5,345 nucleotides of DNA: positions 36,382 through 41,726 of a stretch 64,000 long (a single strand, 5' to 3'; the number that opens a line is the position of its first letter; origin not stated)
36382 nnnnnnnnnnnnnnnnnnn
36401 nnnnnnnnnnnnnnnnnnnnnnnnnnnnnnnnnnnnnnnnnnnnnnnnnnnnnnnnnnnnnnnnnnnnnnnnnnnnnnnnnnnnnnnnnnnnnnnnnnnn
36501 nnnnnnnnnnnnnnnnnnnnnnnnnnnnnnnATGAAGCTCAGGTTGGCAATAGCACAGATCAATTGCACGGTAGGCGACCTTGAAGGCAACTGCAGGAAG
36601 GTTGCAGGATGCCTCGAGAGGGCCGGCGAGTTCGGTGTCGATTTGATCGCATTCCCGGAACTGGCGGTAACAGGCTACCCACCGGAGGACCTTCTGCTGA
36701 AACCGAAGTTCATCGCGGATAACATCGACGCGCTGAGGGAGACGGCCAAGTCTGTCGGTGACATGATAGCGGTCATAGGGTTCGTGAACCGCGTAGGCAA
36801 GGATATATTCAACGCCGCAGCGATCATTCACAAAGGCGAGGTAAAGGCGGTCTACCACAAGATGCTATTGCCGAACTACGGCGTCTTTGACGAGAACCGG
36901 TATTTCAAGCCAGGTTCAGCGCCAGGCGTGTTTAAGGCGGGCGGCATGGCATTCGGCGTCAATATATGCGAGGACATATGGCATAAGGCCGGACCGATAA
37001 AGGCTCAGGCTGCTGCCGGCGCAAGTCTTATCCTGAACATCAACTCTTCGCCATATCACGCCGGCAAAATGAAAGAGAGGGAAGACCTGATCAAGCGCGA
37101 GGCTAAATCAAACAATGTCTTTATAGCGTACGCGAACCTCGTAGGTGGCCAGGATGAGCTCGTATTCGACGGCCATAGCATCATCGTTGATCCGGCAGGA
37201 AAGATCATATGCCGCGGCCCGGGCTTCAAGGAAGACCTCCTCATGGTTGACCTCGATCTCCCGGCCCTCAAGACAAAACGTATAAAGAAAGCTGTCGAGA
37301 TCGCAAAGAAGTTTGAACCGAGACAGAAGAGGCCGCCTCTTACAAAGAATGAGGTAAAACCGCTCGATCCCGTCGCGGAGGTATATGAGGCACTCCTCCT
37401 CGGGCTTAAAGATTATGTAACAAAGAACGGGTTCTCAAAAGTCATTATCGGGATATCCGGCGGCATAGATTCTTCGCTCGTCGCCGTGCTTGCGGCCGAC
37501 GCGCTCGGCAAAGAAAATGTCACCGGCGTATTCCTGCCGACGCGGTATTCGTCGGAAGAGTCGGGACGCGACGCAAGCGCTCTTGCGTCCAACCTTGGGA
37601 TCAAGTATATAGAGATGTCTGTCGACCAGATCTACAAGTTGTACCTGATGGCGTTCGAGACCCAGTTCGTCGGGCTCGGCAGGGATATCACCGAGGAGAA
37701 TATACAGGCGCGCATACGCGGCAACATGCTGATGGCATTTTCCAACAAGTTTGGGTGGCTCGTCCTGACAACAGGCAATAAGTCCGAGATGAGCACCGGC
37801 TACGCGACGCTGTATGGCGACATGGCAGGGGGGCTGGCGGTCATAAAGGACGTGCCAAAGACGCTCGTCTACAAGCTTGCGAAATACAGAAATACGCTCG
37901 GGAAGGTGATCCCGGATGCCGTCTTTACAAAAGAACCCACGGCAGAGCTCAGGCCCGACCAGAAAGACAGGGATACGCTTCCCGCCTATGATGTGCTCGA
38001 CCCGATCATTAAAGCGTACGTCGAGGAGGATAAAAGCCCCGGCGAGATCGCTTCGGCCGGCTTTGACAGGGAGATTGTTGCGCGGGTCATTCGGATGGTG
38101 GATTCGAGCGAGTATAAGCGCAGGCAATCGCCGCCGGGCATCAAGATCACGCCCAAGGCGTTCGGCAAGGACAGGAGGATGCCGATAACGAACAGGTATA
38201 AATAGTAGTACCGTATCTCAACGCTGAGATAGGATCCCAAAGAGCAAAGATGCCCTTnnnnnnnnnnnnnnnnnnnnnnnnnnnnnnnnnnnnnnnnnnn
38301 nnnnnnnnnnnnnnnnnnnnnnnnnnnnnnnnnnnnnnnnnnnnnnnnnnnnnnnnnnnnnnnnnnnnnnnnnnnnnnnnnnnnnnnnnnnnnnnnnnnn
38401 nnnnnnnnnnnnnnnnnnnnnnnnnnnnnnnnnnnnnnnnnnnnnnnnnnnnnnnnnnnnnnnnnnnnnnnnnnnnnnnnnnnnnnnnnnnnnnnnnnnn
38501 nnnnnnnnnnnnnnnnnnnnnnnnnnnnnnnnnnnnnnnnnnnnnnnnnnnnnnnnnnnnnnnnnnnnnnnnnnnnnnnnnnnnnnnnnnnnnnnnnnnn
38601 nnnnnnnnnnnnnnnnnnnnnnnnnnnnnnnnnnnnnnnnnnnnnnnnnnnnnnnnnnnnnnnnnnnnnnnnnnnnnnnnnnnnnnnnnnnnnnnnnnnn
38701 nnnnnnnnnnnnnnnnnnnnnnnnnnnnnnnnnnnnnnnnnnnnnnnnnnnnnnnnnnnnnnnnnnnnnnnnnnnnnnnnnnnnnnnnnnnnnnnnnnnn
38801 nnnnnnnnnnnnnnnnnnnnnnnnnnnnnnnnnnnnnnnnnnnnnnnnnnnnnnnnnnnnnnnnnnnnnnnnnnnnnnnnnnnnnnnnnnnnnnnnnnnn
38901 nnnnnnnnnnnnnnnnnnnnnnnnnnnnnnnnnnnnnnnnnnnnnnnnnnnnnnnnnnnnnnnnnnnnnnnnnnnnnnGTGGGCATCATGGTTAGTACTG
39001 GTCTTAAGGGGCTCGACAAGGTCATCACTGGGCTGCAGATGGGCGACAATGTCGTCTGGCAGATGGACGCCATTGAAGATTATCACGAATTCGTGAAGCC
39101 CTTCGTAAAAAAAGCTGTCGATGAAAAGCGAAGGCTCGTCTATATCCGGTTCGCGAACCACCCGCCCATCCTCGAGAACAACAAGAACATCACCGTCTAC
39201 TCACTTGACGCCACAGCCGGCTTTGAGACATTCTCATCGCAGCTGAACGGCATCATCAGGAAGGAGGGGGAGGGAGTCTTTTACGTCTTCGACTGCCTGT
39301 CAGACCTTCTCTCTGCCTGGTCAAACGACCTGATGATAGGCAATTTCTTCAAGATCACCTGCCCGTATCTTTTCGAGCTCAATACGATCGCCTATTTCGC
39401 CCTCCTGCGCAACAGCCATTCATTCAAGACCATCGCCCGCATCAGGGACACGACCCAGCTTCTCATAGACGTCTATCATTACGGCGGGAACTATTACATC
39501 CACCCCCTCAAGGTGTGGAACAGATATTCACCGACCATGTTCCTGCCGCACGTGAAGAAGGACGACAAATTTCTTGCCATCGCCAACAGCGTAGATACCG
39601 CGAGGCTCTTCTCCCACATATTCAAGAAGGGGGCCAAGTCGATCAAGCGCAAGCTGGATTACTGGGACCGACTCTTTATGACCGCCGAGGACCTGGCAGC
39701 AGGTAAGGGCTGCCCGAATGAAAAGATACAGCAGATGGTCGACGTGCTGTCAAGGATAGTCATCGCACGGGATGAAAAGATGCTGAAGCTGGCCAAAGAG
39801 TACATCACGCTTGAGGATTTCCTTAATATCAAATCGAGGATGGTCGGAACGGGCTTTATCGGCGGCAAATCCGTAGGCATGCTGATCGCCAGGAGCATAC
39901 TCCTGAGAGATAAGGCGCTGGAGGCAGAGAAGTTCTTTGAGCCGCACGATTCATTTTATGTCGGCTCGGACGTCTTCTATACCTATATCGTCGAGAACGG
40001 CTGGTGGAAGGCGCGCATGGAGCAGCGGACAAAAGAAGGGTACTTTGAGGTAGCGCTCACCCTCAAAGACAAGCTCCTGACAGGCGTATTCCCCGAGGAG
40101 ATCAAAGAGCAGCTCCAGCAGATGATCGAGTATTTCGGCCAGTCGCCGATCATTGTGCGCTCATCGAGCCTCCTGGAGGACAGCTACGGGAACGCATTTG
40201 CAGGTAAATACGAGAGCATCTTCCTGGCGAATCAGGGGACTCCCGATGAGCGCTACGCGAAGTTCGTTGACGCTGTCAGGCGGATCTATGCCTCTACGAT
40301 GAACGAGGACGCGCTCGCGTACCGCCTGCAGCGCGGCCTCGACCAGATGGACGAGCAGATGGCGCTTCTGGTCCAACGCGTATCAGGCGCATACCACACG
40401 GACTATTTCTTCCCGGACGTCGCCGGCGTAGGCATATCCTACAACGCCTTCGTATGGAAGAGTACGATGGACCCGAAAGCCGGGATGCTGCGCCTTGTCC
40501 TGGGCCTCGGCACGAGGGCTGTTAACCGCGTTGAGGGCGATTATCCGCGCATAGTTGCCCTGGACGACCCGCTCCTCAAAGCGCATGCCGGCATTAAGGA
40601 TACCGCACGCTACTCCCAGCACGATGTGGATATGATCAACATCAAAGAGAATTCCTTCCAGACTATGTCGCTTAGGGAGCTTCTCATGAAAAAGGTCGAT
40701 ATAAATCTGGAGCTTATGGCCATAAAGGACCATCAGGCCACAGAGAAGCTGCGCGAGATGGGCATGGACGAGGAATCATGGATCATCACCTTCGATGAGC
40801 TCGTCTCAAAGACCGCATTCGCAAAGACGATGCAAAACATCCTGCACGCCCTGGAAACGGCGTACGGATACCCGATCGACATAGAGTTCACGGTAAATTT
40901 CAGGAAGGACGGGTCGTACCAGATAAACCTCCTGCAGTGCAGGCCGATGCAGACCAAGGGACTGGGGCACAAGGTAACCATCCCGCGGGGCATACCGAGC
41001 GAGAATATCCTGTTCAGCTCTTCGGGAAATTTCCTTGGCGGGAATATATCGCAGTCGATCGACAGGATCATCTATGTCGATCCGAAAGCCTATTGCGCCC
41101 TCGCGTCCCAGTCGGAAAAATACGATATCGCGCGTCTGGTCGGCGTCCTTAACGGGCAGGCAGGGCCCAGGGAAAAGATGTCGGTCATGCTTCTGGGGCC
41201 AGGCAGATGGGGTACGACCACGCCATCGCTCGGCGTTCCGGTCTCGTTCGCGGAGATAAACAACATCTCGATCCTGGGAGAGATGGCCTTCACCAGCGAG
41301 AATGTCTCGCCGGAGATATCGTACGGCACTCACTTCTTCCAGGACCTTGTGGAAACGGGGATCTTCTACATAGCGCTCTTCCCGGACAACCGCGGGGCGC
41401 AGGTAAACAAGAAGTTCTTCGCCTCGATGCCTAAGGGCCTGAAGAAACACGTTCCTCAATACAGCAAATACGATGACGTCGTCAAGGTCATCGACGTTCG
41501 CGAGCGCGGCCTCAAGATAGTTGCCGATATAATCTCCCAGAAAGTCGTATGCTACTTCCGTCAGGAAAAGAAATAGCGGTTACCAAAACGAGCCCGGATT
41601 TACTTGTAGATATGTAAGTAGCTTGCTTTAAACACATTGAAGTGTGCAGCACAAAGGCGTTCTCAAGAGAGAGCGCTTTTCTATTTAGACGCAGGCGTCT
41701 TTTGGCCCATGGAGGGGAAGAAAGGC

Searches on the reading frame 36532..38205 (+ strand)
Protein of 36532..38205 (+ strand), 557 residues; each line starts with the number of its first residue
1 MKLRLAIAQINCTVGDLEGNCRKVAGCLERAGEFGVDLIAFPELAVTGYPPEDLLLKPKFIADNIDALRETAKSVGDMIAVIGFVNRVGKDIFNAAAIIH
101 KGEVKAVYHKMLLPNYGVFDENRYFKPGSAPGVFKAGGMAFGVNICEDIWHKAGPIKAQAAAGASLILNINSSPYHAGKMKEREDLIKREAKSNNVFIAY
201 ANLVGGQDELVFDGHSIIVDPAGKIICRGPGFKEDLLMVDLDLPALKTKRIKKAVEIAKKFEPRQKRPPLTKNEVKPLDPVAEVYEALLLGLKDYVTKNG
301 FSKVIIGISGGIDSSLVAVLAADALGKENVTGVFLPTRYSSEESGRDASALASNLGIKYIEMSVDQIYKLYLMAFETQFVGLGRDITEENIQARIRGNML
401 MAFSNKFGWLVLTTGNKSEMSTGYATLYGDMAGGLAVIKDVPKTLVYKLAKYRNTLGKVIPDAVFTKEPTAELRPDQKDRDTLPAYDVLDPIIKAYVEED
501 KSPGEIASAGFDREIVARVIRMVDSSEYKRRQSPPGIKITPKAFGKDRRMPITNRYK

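Call 37: search_protein_families(library=pfam, proteins=[window:36532-38205:+], max_evalue=0.0001)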
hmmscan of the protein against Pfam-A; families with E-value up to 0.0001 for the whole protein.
window:36532-38205:+ (557 aa): 3 families
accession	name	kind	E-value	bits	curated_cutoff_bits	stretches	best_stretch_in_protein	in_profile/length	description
PF02540.23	NAD_synthase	-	2.1e-78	263.2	21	1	285-532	2-241/242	NAD synthase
PF00795.27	CN_hydrolase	-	4.6e-35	121.6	23.2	1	4-246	1-251/256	Carbon-nitrogen hydrolase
PF03054.22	tRNA_Me_trans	-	4.1e-05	23.8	20.6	1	303-370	2-78/202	tRNA methyl transferase HUP domain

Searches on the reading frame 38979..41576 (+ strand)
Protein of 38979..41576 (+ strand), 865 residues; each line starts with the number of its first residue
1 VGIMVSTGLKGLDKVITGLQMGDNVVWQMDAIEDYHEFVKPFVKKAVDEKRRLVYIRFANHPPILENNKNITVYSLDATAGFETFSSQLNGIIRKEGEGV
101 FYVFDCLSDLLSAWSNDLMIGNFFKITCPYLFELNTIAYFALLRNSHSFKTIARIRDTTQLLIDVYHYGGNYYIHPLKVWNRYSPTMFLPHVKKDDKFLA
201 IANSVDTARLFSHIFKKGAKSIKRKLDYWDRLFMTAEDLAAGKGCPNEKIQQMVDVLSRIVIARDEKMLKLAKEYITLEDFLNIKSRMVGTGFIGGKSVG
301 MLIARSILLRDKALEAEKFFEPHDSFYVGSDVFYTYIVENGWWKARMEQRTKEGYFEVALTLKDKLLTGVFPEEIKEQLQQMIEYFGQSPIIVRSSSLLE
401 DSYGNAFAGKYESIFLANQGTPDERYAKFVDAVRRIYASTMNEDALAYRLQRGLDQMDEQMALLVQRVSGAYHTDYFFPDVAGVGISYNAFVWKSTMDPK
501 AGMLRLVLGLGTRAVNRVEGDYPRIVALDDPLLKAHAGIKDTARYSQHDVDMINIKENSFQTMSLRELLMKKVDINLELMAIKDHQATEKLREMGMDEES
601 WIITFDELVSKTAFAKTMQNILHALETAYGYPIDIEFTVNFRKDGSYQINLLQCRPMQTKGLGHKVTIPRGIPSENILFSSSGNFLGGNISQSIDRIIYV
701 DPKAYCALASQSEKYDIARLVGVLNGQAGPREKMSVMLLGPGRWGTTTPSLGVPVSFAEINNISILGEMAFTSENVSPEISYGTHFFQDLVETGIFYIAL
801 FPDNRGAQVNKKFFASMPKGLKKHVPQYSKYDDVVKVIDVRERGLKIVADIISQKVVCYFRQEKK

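Call 37: search_protein_families(library=pfam, proteins=[window:38979-41576:+], max_evalue=0.0001)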
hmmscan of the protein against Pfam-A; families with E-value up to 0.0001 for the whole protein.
window:38979-41576:+ (865 aa): 1 family
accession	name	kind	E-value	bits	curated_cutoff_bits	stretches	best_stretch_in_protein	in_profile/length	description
PF01326.24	PPDK_N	-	1.2e-53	182.9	27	1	294-663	4-315/328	Pyruvate phosphate dikinase, AMP/ATP-binding domain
